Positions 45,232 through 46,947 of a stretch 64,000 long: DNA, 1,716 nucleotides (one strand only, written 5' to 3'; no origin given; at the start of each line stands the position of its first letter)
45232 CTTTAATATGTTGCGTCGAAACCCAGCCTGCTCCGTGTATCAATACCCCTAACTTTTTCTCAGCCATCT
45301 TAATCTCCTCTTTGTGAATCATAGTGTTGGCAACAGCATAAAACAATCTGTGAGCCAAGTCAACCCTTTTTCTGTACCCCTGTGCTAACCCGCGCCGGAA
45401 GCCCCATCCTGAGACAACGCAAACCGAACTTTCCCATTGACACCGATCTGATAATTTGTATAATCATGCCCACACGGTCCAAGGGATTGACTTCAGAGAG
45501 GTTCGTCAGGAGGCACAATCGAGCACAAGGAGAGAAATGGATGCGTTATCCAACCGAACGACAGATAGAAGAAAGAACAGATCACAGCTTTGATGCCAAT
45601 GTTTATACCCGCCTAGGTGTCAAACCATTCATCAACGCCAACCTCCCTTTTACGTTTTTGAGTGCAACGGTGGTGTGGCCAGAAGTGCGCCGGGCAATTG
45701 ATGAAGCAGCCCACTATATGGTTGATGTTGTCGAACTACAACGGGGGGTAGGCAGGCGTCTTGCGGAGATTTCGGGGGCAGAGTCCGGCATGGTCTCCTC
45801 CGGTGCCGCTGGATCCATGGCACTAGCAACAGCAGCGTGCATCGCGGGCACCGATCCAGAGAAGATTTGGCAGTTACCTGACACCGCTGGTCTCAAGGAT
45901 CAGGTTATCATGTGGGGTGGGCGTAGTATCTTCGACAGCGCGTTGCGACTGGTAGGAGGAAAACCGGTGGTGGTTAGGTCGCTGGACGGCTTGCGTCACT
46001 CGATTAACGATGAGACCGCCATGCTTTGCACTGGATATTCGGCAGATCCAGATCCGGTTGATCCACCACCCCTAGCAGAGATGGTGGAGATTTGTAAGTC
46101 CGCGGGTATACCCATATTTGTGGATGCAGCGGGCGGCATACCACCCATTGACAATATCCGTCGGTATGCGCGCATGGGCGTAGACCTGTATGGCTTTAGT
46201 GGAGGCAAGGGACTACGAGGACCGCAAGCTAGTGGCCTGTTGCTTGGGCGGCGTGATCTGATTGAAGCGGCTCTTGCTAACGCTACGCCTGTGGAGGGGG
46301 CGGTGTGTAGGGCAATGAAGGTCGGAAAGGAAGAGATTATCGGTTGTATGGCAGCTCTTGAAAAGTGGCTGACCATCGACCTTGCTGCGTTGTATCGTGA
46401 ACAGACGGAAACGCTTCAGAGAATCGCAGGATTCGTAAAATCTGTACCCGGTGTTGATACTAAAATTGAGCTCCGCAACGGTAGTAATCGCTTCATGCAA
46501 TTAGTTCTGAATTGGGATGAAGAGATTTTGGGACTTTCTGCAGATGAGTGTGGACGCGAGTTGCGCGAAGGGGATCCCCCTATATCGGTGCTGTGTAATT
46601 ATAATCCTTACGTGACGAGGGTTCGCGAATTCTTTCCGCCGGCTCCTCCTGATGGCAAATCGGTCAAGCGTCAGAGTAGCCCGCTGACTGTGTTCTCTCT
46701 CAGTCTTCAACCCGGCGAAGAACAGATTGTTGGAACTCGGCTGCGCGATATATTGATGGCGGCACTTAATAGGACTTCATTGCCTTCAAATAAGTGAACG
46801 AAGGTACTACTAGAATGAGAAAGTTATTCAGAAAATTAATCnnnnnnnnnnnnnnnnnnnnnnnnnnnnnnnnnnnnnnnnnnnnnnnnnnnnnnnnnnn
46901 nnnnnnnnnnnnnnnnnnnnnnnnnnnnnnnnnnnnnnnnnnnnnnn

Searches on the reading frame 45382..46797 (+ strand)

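Call 9: search_protein_families(library=pfam, proteins=[window:45382-46797:+])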
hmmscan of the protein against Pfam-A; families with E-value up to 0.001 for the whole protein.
window:45382-46797:+ (471 aa): 2 families
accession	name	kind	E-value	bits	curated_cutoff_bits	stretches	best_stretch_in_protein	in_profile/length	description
PF00266.25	Aminotran_5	-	8.7e-07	28.7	21.5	1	229-308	156-240/371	Aminotransferase class-V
PF03841.19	SelA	-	6.8e-06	25.8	22.8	1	232-330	160-260/367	L-seryl-tRNA selenium transferase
